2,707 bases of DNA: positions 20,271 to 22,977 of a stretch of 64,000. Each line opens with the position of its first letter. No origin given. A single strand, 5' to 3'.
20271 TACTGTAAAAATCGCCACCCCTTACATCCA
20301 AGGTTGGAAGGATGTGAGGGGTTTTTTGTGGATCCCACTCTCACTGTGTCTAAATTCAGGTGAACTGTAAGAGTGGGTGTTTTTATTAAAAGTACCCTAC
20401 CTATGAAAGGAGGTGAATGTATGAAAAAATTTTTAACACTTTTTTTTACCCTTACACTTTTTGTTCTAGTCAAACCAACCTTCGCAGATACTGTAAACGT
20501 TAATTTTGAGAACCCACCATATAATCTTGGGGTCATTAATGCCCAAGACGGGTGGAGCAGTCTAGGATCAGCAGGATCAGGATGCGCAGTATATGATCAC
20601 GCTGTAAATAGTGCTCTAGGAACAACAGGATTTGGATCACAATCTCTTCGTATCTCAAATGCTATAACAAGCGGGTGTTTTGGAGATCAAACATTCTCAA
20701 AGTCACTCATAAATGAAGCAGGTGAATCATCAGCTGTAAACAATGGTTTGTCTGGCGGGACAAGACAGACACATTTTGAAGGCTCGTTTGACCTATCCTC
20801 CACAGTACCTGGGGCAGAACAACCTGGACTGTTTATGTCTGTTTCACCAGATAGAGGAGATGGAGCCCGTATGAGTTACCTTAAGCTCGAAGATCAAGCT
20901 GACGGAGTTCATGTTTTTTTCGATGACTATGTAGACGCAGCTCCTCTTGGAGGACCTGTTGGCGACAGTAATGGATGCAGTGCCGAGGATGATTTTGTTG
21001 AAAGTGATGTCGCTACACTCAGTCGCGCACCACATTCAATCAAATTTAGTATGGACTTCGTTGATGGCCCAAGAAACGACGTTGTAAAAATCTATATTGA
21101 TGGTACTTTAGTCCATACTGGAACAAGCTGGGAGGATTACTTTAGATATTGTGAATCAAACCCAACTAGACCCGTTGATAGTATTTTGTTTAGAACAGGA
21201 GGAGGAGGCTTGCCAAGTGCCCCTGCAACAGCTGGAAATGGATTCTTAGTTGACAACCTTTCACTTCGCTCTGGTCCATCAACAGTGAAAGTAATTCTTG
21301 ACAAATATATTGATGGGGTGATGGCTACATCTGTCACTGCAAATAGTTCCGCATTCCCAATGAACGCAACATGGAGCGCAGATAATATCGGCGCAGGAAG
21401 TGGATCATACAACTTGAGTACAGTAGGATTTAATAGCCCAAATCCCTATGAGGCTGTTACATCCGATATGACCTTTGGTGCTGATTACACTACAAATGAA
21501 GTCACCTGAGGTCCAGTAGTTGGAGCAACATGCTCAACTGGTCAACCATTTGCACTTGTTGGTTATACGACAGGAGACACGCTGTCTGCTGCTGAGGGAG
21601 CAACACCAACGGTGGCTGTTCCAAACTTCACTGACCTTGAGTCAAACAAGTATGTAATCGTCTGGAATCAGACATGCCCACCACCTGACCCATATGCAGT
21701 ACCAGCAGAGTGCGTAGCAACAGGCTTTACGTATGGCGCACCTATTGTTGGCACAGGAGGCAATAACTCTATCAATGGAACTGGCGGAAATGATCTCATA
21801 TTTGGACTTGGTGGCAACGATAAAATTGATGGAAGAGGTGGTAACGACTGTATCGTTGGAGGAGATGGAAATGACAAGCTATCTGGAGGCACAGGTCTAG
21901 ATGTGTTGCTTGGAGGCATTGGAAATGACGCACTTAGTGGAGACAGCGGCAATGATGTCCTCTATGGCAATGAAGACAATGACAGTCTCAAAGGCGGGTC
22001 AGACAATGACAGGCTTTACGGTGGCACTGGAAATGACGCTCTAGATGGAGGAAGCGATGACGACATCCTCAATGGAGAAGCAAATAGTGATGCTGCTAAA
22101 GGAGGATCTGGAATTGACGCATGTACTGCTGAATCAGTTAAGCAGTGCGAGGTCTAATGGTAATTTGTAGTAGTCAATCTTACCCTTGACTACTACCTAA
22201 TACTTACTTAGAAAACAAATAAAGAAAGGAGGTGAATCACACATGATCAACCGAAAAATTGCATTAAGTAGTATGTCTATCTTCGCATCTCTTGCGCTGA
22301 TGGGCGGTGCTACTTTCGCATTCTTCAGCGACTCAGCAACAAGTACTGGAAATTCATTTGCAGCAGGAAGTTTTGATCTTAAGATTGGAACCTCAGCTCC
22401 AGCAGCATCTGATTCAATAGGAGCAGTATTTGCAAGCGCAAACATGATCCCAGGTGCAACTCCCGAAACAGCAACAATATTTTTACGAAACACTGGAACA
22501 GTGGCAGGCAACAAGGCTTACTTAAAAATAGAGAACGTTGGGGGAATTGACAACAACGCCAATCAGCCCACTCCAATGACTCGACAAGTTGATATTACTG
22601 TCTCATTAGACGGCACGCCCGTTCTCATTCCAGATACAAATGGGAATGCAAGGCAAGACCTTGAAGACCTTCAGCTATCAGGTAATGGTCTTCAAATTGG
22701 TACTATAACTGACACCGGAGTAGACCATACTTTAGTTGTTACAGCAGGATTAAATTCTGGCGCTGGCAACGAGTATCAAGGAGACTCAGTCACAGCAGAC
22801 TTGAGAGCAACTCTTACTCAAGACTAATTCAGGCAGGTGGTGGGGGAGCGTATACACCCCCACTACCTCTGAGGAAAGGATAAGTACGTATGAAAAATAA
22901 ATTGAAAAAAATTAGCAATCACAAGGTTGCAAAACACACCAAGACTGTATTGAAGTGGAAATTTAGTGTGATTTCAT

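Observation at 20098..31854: An ~11.5 kb secreted-protein locus combining the TasA/SipW pathway, sortase/LPATG anchoring, RTX calcium-binding domains and the novel repeat proteins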

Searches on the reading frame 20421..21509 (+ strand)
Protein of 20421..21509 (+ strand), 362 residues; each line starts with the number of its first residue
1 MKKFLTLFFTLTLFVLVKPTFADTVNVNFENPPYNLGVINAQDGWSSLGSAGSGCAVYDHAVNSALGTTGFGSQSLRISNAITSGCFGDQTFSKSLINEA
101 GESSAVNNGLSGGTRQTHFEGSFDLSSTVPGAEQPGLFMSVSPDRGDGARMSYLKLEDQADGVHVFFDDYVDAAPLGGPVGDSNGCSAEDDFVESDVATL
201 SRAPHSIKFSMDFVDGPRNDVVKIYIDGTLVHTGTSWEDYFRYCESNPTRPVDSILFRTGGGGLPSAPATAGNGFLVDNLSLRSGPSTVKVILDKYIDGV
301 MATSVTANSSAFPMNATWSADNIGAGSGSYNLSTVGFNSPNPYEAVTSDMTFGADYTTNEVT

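Call 3: search_protein_families(library=pfam, proteins=[window:20421-21509:+], max_evalue=0.1)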
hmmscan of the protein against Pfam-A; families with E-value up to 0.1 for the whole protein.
window:20421-21509:+ (362 aa): 1 family
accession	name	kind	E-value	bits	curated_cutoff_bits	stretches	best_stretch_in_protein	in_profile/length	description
PF17957.7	Big_7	-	0.085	13.9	24.1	0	296-332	38-68/70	Bacterial Ig domain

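Call 5: search_protein_families(library=ncbifam, proteins=[window:20421-21509:+], max_evalue=0.1)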
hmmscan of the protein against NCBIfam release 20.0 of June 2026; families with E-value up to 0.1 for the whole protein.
window:20421-21509:+ (362 aa): 0 families

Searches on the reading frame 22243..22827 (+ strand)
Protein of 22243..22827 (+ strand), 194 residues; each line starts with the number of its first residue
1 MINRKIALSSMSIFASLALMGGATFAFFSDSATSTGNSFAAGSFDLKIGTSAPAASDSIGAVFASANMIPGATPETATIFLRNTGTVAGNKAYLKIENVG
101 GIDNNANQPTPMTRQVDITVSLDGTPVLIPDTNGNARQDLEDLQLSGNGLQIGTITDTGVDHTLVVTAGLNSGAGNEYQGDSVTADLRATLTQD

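Call 3: search_protein_families(library=pfam, proteins=[window:22243-22827:+], max_evalue=0.1)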
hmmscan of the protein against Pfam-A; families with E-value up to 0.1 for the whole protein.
window:22243-22827:+ (194 aa): 1 family
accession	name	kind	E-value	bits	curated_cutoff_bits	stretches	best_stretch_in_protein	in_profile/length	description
PF12389.13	Peptidase_M73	-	4.2e-10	40.2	22.5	1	2-99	2-88/196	Camelysin metallo-endopeptidase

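Call 5: search_protein_families(library=ncbifam, proteins=[window:22243-22827:+], max_evalue=0.1)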
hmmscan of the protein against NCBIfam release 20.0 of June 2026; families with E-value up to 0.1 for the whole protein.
window:22243-22827:+ (194 aa): 3 families
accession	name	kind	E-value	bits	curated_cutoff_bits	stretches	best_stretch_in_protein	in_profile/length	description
TIGR04088.1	cognate_SipW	domain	1.6e-06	28.1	19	1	15-44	6-34/34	SipW-dependent-type signal peptide-containing protein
NF046066.1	BioflmMtrxTasA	equivalog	5.8e-06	25.9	450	1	3-110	4-101/264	biofilm matrix protein TasA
TIGR04089.1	exp_by_SipW_III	subfamily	0.012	15.8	60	1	15-53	14-53/179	alternate-type signal peptide domain-containing protein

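Call 42: find_homologous_proteins(query=window:22243-22827:+)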
Query window:22243-22827:+ (194 aa): 47 proteins with E <= 0.001 among 458 candidates.
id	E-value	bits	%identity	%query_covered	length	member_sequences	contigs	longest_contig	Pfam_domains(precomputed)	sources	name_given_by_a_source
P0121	1.2e-115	402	100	100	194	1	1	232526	PF12389.14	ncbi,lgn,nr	ncbi:MAG: hypothetical protein HZC02_00550 [Candidatus Levybacteria bacterium]|nr:hypothetical prote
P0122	2.7e-98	345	83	100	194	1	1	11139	PF12389.14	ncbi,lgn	-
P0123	2.4e-74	267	67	100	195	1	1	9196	PF12389.14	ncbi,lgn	-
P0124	1.6e-70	255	64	100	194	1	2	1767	PF12389.14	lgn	-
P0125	1.7e-42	163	50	100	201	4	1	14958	PF12389.14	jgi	-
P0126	3.0e-38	149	44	100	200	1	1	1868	PF12389.14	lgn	-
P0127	6.4e-38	148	51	95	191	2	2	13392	PF12389.14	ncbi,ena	-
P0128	1.0e-33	135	48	99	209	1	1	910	PF12389.14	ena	-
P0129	7.6e-32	129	43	100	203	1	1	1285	PF12389.14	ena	-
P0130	9.7e-32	128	44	100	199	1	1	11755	PF12389.14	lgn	-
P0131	1.5e-31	128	44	99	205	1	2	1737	PF12389.14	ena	-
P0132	1.9e-31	127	44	99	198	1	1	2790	PF12389.14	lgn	-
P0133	4.3e-31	126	44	99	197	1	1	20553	PF12389.14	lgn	-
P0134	2.1e-30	124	42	100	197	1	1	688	PF12389.14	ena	-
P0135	7.6e-30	122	43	99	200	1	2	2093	PF12389.14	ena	-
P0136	8.3e-30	122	44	99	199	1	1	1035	PF12389.14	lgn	-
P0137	6.0e-29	119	42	99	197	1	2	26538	PF12389.14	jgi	jgi:hypothetical protein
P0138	4.7e-28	116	44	99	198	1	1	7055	PF12389.14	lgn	-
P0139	5.4e-28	116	40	100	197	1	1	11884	PF12389.14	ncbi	-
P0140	7.6e-27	112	42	99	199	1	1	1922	PF12389.14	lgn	-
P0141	2.9e-26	111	40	99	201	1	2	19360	PF12389.14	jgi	jgi:predicted ribosomally synthesized peptide with SipW-like signal peptide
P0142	2.2e-25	108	42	99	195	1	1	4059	PF12389.14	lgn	-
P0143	2.4e-25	107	45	76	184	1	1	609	PF12389.14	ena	-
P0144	4.8e-25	107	40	99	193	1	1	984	PF12389.14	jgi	jgi:predicted ribosomally synthesized peptide with SipW-like signal peptide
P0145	1.4e-24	105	39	100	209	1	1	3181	PF12389.14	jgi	jgi:spore coat-associated protein N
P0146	4.2e-24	103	37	99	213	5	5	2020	PF12389.14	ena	-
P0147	2.3e-22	98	38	99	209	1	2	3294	PF12389.14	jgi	jgi:spore coat-associated protein N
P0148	7.0e-21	93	39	100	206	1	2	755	PF12389.14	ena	-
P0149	5.7e-20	90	40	99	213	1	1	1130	PF12389.14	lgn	-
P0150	4.3e-19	87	35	100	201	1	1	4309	PF12389.14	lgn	-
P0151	1.1e-18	86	36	99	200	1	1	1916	PF12389.14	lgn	-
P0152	7.0e-18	83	38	99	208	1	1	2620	PF12389.14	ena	-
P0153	2.5e-16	78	37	98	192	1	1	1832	PF12389.14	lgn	-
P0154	4.5e-16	77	36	94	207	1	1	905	PF12389.14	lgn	-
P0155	2.1e-15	75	36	99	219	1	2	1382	PF12389.14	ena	-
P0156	6.8e-15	73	37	100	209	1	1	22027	PF12389.14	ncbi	-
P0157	4.0e-14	71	36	99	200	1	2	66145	PF12389.14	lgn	-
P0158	1.2e-13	69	33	100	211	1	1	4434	PF12389.14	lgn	-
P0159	1.4e-13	69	49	54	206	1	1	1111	PF12389.14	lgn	-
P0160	3.7e-12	65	33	99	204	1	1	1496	PF12389.14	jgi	jgi:predicted ribosomally synthesized peptide with SipW-like signal peptide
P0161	1.7e-11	62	71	26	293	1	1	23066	PF12389.14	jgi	jgi:predicted ribosomally synthesized peptide with SipW-like signal peptide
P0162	2.6e-11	62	50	45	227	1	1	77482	PF12389.14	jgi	jgi:spore coat-associated protein N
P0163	8.7e-11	60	52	43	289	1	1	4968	PF12389.14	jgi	jgi:predicted ribosomally synthesized peptide with SipW-like signal peptide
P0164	1.3e-10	60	32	98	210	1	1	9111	PF12389.14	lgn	-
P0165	8.3e-10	57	69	25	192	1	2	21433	PF12389.14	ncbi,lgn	-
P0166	6.0e-9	54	69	25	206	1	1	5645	PF12389.14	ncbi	-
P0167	2.1e-8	52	32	99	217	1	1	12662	PF12389.14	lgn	-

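Call 45: search_solved_structures(query=A4, max_evalue=1, show_alignments=2)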
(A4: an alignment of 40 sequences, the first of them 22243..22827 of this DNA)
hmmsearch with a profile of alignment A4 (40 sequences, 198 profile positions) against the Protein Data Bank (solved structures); distinct sequences matched with E-value up to 1: 5.
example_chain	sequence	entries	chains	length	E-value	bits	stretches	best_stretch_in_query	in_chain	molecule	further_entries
5of1_A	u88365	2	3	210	2.9e-06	30.7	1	33-194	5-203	Spore coat-associated protein N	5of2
8aur_A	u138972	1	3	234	4.2e-06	30.2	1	33-194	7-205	Major biofilm matrix component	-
2wnx_A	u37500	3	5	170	0.2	14.9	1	57-110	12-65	GLYCOSIDE HYDROLASE, FAMILY 9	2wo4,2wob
9vsj_A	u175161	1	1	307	0.21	14.8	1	66-146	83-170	icBTnC2 - the genetically-encoded green calcium sensor based on the fluorescent protein mB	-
3vdz_A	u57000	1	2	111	0.9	12.8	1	76-153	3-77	Ubiquitin-40S ribosomal protein S27a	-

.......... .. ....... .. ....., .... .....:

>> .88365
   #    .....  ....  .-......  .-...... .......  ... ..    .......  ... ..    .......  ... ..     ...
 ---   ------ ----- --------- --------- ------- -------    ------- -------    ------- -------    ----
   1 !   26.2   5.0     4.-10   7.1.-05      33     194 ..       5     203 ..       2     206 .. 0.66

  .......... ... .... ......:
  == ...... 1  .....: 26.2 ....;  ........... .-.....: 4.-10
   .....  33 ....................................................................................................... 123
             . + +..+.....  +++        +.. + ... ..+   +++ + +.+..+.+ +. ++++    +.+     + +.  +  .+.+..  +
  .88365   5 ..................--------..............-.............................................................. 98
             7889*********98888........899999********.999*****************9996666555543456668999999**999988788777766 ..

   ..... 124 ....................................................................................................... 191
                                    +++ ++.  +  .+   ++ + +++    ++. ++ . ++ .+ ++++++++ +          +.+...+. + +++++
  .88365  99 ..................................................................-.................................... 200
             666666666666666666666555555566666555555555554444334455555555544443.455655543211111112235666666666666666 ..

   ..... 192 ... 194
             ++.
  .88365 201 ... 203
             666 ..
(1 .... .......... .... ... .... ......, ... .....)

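Call 50: find_encoding_contigs(protein=P0137, flank=10000, max_places=1)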
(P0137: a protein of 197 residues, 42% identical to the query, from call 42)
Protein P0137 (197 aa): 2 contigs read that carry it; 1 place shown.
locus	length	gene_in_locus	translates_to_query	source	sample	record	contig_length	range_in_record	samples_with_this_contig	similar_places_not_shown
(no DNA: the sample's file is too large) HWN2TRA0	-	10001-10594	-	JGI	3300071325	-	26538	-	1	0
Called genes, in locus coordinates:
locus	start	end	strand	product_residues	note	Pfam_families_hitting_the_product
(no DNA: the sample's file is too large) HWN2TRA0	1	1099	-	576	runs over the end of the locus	PF16927:HisKA_7TM, PF00989:PAS, PF08448:PAS_4 (weak), PF12860:PAS_7 (weak), PF13426:PAS_9, PF00512:HisKA, PF02518:HATPase_c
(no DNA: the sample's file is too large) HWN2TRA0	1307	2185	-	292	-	PF00923:TAL_FSA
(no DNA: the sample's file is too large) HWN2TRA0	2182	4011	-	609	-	PF00456:Transketolase_N, PF13292:DXP_synthase_N (weak), PF02779:Transket_pyr, PF02780:Transketolase_C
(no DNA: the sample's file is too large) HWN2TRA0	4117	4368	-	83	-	-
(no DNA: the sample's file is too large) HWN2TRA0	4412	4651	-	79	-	-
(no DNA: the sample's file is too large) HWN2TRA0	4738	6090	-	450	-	PF00909:Ammonium_transp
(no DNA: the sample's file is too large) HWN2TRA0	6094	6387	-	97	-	-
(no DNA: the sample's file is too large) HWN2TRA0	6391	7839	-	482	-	PF03951:Gln-synt_N, PF00120:Gln-synt_C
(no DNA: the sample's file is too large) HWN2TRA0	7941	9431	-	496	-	-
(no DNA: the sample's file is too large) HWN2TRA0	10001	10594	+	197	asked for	PF12389:Peptidase_M73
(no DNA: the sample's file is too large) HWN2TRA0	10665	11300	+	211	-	PF10502:Peptidase_S26 (faint)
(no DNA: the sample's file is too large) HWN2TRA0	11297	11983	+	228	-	PF00932:LTD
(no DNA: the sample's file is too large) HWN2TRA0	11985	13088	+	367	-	PF00353:HemolysinCabind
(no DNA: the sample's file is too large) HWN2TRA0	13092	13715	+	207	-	-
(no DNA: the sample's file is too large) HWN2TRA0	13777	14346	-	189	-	PF04203:Sortase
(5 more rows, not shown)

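Call 51: find_encoding_contigs(protein=P0141, flank=10000, max_places=1)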
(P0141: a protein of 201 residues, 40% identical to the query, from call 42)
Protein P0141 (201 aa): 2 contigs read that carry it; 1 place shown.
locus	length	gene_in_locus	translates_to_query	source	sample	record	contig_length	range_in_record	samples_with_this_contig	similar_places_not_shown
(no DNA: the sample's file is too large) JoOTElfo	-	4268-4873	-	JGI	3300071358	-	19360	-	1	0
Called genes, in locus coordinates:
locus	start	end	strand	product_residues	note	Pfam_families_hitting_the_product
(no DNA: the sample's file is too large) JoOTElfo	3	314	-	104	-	?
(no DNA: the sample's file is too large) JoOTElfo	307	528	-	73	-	-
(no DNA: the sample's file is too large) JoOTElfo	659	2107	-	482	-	PF03951:Gln-synt_N, PF00120:Gln-synt_C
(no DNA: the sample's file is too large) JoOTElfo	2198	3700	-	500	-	-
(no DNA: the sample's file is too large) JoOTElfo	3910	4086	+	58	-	-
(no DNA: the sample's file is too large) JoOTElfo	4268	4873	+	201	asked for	PF12389:Peptidase_M73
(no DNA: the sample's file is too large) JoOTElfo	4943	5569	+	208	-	PF10502:Peptidase_S26 (faint)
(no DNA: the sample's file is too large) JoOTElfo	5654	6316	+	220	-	PF00932:LTD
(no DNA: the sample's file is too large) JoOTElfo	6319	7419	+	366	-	PF00353:HemolysinCabind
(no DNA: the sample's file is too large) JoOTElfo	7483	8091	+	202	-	-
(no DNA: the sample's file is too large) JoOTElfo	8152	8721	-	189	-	PF04203:Sortase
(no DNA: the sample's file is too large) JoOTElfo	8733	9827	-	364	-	-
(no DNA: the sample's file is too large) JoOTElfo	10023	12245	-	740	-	-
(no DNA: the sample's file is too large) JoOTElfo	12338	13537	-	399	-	-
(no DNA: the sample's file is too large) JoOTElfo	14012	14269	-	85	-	-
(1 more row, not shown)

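Call 52: find_encoding_contigs(protein=P0157, flank=10000, max_places=1)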
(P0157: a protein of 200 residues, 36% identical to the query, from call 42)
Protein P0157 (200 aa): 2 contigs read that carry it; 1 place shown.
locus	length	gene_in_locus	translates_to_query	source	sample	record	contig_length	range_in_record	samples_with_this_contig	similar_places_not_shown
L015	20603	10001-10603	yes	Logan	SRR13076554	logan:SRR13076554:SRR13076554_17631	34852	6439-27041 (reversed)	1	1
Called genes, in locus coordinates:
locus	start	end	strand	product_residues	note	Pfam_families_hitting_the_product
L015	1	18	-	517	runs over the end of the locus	-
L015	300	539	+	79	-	-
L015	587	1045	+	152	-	-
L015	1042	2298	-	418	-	PF05221:AdoHcyase, PF02826:2-Hacid_dh_C, PF00670:AdoHcyase_NAD, PF07991:KARI_N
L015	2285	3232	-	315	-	PF00294:PfkB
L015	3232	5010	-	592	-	PF13230:GATase_4, PF13522:GATase_6, PF13537:GATase_7, PF01380:SIS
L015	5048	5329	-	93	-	-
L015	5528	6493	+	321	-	-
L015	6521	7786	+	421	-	PF00275:EPSP_synthase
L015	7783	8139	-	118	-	-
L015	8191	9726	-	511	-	-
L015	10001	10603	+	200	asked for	PF12389:Peptidase_M73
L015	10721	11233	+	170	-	-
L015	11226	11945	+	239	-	-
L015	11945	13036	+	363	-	PF00353:HemolysinCabind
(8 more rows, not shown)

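Call 53: find_encoding_contigs(protein=P0133, flank=10000, max_places=1)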
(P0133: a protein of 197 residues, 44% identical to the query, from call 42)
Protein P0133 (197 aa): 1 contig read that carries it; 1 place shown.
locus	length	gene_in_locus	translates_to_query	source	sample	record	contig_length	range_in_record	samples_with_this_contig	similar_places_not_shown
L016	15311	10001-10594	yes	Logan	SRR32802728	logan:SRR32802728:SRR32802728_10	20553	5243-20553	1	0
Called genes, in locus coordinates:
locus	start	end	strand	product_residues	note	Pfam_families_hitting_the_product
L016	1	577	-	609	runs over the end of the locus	PF00456:Transketolase_N, PF13292:DXP_synthase_N (weak), PF02779:Transket_pyr, PF02780:Transketolase_C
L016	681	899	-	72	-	-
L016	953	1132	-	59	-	-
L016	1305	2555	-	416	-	PF02812:ELFV_dehydrog_N, PF00208:ELFV_dehydrog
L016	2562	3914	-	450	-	PF00909:Ammonium_transp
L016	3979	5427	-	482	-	PF03951:Gln-synt_N, PF00120:Gln-synt_C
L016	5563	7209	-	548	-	PF16656:Pur_ac_phosph_N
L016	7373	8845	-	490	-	-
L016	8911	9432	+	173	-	-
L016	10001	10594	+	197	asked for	PF12389:Peptidase_M73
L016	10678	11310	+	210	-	PF10502:Peptidase_S26 (faint)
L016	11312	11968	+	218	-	PF00932:LTD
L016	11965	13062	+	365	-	PF00353:HemolysinCabind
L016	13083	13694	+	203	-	-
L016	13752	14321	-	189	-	PF04203:Sortase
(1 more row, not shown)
